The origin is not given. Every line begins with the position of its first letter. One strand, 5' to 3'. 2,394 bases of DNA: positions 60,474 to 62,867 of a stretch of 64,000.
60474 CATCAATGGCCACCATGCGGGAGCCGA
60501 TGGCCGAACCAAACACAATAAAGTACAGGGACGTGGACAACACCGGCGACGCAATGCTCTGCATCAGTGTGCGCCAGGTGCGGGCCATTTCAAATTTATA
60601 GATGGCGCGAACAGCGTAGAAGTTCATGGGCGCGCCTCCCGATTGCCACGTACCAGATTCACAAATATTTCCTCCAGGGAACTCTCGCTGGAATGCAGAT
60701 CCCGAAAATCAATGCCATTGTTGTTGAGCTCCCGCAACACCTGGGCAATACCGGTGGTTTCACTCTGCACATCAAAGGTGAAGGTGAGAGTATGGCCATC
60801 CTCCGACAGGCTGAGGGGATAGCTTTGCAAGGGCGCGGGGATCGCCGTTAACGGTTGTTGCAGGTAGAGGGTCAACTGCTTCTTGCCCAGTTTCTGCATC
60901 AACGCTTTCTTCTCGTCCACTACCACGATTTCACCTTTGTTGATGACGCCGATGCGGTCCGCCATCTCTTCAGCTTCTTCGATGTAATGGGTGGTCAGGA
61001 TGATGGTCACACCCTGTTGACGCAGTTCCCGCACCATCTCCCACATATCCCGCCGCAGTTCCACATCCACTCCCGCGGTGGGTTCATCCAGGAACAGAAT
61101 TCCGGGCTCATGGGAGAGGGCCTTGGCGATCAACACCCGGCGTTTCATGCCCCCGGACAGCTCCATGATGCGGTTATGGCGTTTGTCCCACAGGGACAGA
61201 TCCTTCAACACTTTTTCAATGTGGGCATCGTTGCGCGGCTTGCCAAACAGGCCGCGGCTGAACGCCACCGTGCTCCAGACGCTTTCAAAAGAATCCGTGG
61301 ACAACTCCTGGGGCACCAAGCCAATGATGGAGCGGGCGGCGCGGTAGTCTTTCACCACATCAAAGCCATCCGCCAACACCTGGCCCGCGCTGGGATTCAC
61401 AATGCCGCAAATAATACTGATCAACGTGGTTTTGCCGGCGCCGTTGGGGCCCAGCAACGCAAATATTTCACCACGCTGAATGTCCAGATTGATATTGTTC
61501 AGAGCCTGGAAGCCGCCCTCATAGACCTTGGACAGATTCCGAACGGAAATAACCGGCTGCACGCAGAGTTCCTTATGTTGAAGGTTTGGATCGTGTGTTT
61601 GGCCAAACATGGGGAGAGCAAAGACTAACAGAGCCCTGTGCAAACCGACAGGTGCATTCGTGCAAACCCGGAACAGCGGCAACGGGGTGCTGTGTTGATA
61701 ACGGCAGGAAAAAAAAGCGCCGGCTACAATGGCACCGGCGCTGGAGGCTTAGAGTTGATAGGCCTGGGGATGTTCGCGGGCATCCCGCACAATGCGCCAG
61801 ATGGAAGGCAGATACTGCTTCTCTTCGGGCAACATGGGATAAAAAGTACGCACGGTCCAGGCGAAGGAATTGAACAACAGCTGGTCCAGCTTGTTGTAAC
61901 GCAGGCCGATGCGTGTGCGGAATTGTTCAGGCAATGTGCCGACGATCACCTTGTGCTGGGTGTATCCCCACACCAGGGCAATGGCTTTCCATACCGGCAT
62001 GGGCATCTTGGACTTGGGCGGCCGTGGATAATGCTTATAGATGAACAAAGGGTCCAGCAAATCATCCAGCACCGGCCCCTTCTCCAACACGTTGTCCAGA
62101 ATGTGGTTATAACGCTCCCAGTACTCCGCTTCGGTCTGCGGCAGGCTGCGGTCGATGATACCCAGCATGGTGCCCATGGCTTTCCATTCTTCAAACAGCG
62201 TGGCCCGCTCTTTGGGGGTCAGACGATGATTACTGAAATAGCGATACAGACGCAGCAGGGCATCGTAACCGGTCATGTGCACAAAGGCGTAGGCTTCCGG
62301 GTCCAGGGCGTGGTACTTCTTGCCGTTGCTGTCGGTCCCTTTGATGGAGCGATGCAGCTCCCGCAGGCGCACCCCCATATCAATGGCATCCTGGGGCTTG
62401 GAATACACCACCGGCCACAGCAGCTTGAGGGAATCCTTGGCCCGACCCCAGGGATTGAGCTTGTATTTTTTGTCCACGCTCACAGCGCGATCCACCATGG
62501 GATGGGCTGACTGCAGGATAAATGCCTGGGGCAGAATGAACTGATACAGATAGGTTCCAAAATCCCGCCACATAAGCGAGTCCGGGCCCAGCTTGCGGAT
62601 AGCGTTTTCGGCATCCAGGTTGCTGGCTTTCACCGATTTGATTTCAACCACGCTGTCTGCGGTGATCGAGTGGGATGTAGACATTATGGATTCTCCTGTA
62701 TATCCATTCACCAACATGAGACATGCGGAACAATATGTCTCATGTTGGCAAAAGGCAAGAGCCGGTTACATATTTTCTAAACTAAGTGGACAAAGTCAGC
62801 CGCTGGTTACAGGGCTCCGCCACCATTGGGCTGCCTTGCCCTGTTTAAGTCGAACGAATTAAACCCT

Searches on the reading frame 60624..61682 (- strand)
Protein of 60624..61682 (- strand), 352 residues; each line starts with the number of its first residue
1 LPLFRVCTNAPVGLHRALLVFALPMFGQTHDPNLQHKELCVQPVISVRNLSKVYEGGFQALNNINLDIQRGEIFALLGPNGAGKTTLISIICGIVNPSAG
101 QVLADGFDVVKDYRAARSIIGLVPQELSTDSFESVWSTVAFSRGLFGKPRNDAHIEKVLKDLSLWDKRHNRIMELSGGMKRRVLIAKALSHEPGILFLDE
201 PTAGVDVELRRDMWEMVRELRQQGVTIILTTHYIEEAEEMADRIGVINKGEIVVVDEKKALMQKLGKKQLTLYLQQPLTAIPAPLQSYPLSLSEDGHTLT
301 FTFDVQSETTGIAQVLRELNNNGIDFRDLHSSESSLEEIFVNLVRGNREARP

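Call 44: search_protein_families(library=pfam, proteins=[window:60624-61682:-], max_evalue=0.001)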
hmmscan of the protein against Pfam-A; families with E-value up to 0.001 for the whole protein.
window:60624-61682:- (352 aa): 7 families
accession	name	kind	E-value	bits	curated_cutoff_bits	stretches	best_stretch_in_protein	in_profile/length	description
PF00005.33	ABC_tran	-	6.4e-35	121.2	25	1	61-203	1-137/137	ABC transporter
PF13304.12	AAA_21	-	8.6e-12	46.2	27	1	174-232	237-298/304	AAA domain, putative AbiEii toxin, Type IV TA system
PF13175.12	AAA_15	-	8.9e-05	22.7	32.1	0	57-98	10-50/374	AAA ATPase domain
PF02463.25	SMC_N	-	9.3e-05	22.4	40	0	56-91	8-44/220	RecF/RecN/SMC N terminal domain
PF13732.12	DrrA1-3_C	-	0.0001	23.3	27.4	0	263-344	8-81/81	ATP-binding protein DrrA1-3-like, C-terminal domain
PF13476.12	AAA_23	-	0.00011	23.4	27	1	57-92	6-40/201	AAA domain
PF00004.35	AAA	-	0.00035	21.5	21.2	0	76-239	3-116/131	ATPase family associated with various cellular activities (AAA)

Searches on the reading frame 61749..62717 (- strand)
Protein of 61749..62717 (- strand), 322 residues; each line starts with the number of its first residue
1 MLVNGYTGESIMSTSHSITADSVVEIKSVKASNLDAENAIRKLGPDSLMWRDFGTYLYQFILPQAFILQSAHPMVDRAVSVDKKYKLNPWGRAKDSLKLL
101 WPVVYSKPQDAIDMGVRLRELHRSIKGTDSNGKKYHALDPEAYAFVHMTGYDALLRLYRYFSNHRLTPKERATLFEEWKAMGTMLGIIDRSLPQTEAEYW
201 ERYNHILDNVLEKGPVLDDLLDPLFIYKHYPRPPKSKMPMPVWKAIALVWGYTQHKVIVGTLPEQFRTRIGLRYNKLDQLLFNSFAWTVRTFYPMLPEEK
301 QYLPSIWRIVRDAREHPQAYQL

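Call 44: search_protein_families(library=pfam, proteins=[window:61749-62717:-], max_evalue=0.001)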
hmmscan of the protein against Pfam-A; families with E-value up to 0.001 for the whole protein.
window:61749-62717:- (322 aa): 1 family
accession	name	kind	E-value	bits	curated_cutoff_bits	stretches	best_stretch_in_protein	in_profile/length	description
PF09995.15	MPAB_Lcp_cat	-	1e-50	173.4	23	1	50-291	1-231/231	ER-bound oxygenase mpaB/B'/Rubber oxygenase, catalytic domain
